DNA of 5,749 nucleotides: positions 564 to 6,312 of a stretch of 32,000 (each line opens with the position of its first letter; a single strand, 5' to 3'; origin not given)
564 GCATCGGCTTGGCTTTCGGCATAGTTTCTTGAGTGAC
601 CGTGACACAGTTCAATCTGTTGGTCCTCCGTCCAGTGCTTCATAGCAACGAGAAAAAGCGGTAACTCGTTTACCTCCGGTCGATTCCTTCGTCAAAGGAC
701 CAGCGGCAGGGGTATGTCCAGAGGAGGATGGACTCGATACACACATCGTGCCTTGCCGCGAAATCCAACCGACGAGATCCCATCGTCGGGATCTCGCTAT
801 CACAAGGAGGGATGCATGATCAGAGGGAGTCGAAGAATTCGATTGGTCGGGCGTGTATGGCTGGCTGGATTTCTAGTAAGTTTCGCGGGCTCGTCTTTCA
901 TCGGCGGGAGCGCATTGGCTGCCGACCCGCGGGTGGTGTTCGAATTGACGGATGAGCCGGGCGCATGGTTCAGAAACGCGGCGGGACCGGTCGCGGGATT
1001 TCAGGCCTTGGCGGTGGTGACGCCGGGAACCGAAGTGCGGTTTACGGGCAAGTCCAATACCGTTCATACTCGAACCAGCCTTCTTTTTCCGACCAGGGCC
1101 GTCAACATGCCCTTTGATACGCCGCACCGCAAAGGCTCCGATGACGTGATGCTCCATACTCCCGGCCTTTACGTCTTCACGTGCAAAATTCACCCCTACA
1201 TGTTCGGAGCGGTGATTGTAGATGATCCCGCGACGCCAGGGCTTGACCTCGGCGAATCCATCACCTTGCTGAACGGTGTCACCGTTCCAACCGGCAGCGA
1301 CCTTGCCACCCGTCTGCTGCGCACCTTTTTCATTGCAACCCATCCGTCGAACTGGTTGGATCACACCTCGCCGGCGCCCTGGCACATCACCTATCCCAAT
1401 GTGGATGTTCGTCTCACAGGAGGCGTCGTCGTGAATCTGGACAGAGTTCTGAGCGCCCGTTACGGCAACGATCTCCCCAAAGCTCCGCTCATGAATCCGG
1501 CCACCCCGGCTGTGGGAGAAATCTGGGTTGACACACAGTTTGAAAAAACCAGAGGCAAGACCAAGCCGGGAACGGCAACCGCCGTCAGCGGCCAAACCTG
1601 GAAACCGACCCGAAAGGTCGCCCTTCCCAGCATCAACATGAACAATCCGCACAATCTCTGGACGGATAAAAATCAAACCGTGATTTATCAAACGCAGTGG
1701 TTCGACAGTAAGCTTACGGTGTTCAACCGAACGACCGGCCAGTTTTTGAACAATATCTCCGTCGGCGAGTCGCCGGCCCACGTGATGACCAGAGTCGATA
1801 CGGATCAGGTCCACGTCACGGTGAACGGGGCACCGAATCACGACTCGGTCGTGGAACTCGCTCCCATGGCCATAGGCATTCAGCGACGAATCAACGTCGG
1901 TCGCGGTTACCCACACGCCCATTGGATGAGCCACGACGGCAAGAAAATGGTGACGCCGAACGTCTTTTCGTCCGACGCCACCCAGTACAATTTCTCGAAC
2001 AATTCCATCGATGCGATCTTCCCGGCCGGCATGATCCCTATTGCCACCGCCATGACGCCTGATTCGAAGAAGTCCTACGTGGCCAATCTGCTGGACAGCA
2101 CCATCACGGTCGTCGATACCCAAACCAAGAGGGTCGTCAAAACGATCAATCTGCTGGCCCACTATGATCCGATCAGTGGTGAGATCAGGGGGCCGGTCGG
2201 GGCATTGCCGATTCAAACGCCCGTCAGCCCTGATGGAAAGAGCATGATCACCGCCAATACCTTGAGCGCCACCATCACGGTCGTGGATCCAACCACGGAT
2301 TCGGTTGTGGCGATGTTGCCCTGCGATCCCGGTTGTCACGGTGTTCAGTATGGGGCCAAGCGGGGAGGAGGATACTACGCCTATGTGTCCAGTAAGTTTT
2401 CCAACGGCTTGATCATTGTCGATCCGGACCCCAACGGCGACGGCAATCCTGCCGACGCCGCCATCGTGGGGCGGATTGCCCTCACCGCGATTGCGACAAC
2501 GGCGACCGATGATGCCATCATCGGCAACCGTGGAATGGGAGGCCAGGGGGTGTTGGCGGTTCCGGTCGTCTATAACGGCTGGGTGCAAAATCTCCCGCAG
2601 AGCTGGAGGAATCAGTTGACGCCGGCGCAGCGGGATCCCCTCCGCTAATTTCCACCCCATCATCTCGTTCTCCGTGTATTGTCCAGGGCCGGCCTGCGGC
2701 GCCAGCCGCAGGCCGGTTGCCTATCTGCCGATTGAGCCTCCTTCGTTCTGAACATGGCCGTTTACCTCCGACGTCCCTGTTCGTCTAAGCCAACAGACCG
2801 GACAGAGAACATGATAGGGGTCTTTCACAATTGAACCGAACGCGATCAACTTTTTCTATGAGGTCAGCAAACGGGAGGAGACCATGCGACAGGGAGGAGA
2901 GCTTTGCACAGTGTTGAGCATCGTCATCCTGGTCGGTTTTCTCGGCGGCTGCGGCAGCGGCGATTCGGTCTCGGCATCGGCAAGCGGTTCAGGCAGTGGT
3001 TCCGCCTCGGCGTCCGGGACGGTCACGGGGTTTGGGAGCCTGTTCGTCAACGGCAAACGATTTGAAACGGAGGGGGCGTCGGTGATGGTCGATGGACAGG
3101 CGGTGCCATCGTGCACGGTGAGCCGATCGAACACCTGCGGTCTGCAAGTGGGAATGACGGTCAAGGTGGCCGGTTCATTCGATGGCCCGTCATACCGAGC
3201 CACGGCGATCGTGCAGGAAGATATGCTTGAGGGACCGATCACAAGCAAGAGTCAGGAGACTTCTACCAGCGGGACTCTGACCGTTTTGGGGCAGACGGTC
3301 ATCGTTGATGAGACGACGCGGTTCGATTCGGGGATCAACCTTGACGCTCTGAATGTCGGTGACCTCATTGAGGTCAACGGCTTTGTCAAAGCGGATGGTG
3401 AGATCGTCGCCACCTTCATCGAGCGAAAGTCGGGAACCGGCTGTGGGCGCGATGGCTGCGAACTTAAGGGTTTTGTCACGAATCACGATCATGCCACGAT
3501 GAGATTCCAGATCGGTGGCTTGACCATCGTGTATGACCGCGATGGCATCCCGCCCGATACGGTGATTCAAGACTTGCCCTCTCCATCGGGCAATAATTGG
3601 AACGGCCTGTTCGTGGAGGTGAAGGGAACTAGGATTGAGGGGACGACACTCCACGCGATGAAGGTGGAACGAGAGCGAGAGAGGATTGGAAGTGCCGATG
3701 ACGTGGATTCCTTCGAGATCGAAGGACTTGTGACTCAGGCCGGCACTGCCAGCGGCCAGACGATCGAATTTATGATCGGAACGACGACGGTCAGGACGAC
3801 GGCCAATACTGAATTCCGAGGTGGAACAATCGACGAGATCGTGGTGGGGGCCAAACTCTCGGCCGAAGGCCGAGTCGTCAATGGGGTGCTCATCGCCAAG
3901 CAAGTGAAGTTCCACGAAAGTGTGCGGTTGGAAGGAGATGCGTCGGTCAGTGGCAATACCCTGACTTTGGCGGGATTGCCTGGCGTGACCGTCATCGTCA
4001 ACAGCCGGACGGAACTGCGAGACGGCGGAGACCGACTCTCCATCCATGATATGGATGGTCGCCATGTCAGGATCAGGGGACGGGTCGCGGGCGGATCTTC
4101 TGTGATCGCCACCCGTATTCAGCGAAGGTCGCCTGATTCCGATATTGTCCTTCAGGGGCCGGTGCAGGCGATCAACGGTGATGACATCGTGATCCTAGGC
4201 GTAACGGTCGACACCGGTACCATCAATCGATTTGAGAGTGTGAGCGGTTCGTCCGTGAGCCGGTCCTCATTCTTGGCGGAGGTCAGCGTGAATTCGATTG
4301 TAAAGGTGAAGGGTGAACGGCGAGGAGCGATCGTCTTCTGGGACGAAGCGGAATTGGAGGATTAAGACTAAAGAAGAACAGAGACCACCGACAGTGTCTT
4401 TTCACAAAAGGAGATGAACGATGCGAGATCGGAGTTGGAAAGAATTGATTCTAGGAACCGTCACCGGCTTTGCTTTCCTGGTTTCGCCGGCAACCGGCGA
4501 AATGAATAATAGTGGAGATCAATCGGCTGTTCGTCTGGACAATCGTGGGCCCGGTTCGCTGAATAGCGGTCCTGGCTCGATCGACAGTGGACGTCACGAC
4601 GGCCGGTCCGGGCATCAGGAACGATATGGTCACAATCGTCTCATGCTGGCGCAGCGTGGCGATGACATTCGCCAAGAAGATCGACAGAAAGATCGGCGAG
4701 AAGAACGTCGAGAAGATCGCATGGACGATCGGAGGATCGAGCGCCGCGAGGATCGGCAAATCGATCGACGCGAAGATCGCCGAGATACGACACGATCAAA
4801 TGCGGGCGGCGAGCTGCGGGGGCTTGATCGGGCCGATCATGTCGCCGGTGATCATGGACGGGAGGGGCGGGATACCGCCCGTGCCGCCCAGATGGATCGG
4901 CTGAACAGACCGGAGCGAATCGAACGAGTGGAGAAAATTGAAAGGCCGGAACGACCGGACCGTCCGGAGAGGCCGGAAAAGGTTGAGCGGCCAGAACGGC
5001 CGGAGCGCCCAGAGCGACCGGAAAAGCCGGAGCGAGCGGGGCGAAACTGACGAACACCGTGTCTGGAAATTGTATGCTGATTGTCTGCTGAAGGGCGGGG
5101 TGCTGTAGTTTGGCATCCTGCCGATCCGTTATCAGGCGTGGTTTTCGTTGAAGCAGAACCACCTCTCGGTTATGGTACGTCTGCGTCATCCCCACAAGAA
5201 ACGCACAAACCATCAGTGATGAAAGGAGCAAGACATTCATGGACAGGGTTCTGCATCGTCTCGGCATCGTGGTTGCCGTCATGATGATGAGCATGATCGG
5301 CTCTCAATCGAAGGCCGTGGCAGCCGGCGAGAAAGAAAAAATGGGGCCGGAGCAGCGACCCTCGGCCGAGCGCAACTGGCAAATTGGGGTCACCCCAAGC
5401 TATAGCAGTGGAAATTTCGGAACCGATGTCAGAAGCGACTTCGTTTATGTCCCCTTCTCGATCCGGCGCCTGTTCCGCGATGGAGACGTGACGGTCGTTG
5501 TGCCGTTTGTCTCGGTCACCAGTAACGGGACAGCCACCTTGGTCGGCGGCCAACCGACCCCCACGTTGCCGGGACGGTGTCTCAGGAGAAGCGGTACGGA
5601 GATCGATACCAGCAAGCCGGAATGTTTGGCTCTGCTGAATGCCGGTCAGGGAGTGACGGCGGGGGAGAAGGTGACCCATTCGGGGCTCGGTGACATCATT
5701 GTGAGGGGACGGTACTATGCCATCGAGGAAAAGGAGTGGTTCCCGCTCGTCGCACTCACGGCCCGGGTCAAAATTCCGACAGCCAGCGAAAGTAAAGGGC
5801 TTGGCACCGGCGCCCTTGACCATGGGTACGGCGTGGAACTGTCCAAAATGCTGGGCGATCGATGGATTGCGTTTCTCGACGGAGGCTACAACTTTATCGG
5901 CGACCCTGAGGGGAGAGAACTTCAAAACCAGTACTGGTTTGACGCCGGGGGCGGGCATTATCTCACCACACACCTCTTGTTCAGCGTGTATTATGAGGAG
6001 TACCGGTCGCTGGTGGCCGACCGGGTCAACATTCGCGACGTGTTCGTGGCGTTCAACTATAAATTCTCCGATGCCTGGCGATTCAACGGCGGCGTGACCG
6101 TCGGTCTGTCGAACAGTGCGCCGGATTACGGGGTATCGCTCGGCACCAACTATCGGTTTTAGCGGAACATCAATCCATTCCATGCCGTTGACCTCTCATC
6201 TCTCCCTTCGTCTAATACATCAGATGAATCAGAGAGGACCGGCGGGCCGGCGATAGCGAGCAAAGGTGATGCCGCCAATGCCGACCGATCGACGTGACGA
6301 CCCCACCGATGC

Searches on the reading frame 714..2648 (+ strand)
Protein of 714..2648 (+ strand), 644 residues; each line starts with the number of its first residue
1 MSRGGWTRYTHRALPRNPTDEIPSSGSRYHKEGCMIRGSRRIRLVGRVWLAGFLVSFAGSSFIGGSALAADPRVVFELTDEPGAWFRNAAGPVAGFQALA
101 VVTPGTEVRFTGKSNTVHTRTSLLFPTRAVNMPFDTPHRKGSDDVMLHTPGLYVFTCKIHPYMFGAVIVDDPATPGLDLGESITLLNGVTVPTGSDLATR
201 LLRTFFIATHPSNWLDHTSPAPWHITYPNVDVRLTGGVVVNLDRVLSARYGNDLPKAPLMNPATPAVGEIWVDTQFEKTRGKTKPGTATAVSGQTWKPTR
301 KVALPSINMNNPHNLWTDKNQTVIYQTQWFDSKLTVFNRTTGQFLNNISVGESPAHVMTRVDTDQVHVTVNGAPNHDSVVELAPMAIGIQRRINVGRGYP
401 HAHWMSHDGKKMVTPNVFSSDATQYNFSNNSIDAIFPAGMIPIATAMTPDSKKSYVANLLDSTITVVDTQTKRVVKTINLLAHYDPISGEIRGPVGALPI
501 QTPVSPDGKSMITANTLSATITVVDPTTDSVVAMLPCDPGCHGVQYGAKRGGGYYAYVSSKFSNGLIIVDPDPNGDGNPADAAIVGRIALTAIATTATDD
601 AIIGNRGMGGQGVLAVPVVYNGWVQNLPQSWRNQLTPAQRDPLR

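Call 17: search_protein_families(library=pfam, proteins=[window:714-2648:+], max_evalue=0.001)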
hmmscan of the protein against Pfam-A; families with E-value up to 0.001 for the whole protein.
window:714-2648:+ (644 aa): 1 family
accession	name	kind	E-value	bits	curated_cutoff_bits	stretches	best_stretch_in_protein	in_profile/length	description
PF21783.3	YNCE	-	2.5e-08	34.1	27.1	0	496-531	69-104/339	YNCE-like beta-propeller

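Call 80: search_solved_structures(query=window:714-2648:+, max_evalue=0.01)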
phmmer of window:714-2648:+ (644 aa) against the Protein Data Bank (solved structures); distinct sequences matched with E-value up to 0.01: 2.
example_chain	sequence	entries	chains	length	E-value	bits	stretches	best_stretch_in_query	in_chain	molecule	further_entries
1l0q_A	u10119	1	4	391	1.6e-24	89.5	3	390-475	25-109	Surface layer protein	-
5c2v_B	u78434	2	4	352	4.7e-06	28.5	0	404-479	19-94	HYDRAZINE SYNTHASE BETA SUBUNIT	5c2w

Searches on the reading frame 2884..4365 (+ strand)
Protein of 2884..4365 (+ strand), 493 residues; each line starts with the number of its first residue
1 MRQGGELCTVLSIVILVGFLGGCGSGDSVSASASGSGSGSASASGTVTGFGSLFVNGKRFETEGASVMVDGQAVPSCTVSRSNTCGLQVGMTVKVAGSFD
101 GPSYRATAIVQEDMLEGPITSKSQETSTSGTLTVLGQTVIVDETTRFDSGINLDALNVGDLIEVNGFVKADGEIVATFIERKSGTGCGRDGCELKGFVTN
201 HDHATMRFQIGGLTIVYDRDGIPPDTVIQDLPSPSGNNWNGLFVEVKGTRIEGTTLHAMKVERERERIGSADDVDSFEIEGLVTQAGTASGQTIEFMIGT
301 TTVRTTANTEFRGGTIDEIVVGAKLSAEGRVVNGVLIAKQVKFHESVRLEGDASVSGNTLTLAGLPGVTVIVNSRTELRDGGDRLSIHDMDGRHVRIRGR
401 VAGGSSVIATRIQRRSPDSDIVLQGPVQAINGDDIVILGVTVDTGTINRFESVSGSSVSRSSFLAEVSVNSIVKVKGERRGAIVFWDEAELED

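Call 3: search_protein_families(library=pfam, proteins=[window:2884-4365:+], max_evalue=0.01)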
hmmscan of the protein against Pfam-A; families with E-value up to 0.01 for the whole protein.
window:2884-4365:+ (493 aa): 1 family
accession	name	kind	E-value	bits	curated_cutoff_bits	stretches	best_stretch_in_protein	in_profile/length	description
PF18914.6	DUF5666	-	7.7e-45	151.5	27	5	116-180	1-60/60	Domain of unknown function (DUF5666)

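Call 4: search_protein_families(library=ncbifam, proteins=[window:2884-4365:+], max_evalue=0.01)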
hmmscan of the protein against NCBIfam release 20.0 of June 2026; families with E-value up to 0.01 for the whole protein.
window:2884-4365:+ (493 aa): 0 families

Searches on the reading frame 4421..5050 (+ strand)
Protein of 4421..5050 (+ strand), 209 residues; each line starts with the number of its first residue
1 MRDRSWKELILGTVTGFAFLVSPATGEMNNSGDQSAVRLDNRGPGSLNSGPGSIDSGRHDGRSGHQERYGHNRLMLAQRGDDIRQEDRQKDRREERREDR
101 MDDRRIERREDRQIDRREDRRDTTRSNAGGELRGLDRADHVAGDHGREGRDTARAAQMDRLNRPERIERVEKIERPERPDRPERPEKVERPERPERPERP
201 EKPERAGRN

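Call 3: search_protein_families(library=pfam, proteins=[window:4421-5050:+], max_evalue=0.01)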
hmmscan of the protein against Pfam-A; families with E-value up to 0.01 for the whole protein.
window:4421-5050:+ (209 aa): 0 families

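Call 4: search_protein_families(library=ncbifam, proteins=[window:4421-5050:+], max_evalue=0.01)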
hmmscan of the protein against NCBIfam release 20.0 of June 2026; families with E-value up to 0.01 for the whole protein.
window:4421-5050:+ (209 aa): 0 families

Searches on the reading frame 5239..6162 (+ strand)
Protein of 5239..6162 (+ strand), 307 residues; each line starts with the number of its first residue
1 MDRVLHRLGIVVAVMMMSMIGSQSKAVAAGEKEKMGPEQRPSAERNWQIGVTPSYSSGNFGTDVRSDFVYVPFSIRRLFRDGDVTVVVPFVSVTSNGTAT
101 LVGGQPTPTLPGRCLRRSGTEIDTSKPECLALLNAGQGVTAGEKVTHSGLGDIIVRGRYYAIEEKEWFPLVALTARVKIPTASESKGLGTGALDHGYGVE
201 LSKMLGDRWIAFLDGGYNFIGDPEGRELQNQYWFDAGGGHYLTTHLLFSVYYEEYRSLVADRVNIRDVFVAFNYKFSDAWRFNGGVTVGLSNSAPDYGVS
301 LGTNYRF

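Call 3: search_protein_families(library=pfam, proteins=[window:5239-6162:+], max_evalue=0.01)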
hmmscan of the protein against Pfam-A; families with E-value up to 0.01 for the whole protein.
window:5239-6162:+ (307 aa): 1 family
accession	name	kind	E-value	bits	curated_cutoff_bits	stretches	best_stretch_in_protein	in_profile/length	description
PF13557.12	Phenol_MetA_deg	-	6.1e-12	46.5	22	1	136-307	63-242/242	Putative MetA-pathway of phenol degradation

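Call 4: search_protein_families(library=ncbifam, proteins=[window:5239-6162:+], max_evalue=0.01)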
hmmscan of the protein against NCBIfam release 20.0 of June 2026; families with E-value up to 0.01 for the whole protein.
window:5239-6162:+ (307 aa): 0 families
